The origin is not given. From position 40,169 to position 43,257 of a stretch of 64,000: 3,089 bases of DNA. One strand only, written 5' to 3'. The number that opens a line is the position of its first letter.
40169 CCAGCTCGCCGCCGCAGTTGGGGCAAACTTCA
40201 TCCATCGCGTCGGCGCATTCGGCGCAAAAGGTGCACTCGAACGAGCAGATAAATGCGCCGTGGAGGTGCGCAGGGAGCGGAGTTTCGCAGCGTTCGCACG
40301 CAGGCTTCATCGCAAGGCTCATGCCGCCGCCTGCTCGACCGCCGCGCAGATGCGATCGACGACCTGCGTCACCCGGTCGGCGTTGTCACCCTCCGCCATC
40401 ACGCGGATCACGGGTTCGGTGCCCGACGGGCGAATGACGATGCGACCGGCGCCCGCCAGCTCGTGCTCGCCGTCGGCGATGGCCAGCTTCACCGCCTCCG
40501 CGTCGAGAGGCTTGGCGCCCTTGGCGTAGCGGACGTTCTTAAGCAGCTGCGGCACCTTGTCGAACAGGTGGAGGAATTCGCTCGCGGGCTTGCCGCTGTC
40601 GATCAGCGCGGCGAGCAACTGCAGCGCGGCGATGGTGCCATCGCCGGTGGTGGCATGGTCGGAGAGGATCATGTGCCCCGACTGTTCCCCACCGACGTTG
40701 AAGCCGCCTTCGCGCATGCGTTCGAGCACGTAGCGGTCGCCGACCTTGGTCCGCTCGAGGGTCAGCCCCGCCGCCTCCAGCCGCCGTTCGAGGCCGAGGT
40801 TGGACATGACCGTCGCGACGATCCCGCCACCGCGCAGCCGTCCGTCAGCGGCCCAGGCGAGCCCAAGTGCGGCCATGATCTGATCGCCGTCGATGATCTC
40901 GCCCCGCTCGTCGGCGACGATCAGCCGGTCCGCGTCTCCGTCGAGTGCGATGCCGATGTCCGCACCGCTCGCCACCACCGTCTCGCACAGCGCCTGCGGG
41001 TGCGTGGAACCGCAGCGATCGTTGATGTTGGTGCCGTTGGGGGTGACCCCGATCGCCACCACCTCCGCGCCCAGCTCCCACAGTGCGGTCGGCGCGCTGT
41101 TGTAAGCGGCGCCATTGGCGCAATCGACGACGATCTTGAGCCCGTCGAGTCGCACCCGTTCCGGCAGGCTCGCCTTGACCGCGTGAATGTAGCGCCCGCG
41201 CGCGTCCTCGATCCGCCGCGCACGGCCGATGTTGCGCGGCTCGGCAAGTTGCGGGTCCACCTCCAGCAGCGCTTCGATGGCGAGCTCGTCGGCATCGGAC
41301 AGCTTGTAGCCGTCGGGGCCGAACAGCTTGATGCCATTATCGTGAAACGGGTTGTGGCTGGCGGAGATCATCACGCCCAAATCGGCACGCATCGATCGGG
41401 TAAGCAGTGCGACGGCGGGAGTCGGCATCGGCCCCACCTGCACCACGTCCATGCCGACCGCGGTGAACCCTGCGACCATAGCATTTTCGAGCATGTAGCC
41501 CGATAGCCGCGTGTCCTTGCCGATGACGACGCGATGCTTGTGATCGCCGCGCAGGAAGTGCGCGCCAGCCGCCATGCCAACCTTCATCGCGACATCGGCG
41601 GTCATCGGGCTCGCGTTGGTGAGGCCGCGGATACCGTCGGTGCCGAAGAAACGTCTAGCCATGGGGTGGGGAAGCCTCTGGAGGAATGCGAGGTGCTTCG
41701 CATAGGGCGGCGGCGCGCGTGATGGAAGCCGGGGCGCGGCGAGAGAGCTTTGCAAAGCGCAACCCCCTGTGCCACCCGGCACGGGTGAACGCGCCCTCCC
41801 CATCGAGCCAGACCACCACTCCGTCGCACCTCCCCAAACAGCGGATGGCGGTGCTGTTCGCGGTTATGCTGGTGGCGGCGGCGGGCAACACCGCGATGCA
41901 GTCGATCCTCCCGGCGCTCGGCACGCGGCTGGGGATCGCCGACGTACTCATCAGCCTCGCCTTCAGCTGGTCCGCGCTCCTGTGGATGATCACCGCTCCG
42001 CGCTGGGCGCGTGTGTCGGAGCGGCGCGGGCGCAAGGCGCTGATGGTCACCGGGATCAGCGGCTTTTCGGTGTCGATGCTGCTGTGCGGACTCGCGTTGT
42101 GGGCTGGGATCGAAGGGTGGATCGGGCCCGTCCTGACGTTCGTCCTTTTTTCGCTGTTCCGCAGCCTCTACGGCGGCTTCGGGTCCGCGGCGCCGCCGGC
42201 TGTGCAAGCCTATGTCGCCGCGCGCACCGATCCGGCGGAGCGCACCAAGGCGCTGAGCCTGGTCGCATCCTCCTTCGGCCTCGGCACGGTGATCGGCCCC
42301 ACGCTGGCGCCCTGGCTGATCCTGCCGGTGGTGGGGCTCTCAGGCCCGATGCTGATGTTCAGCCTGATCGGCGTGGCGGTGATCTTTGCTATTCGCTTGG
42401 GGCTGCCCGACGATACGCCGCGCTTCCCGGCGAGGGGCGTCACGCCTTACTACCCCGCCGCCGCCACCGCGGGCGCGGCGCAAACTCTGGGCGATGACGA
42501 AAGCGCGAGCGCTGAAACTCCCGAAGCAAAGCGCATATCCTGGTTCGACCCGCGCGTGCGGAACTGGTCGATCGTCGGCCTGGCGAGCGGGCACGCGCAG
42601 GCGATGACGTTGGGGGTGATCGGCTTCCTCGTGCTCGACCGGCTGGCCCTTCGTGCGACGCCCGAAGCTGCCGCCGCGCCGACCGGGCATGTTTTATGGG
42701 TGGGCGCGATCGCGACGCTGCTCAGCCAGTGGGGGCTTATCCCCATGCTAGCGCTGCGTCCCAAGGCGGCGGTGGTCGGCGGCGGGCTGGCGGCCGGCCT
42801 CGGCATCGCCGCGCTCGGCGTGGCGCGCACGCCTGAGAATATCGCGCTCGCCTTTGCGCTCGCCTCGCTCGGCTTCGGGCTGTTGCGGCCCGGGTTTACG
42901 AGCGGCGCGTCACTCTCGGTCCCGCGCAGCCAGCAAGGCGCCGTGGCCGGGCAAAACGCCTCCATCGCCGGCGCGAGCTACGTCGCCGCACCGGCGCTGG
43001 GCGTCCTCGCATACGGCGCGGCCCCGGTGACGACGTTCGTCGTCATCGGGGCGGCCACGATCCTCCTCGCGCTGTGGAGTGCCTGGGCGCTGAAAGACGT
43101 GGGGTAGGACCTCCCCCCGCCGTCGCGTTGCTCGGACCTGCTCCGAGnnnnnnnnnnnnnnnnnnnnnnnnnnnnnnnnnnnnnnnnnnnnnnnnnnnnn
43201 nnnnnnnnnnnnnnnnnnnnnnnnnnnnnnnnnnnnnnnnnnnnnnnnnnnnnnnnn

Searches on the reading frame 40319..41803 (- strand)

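Call 10: search_protein_families(library=ncbifam, proteins=[window:40319-41803:-], max_evalue=0.00001)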
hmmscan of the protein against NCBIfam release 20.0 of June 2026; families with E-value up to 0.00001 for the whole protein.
window:40319-41803:- (494 aa): 7 families
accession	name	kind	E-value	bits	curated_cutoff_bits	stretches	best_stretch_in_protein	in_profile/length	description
TIGR01455.1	glmM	equivalog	5.4e-183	608.7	447.55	1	53-490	1-441/442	phosphoglucosamine mutase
TIGR03990.1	Arch_GlmM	equivalog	5.4e-103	345.2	439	1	51-488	2-443/444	phosphoglucosamine mutase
NF007088.0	PRK09542.1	equivalog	2.8e-49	168.3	618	1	56-490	15-454/456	phosphomannomutase/phosphoglucomutase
NF046027.1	PhglucPhmanMutPgmG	equivalog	8.7e-40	136.7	600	1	58-490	15-451/460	phosphoglucomutase/phosphomannomutase PgmG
NF011943.0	PRK15414.1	subfamily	8.8e-32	110.7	801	1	65-471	18-435/456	phosphomannomutase CpsG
NF005737.0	PRK07564.1-1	equivalog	3.7e-09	35.7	378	0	84-165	45-132/543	alpha-D-glucose phosphate-specific phosphoglucomutase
TIGR01132.1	pgm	equivalog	4.7e-06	25.3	778.05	0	53-402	42-424/546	phosphoglucomutase (alpha-D-glucose-1,6-bisphosphate-dependent)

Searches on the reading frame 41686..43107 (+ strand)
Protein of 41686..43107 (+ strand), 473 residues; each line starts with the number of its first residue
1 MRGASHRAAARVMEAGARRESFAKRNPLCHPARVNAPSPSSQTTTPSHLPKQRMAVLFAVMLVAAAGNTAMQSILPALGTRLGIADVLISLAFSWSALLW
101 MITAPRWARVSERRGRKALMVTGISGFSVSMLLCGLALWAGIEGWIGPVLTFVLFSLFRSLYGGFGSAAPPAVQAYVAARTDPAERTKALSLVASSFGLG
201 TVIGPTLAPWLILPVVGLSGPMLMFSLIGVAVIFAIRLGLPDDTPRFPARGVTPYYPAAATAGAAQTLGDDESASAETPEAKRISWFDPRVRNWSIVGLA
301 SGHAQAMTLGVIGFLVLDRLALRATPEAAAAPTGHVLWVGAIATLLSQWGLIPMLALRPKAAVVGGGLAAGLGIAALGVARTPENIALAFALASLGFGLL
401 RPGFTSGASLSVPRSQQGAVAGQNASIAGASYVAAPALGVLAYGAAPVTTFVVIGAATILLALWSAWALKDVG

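Call 10: search_protein_families(library=ncbifam, proteins=[window:41686-43107:+], max_evalue=0.00001)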
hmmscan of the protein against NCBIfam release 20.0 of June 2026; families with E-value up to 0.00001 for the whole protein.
window:41686-43107:+ (473 aa): 2 families
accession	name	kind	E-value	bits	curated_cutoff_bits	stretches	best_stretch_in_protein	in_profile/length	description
TIGR00880.1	2_A_01_02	superfamily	7.6e-11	42.3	131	1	92-237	3-135/141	multidrug resistance protein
TIGR00895.1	2A0115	subfamily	4.6e-07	29.1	418.55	1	44-234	9-186/398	aromatic acid/H+ symport family MFS transporter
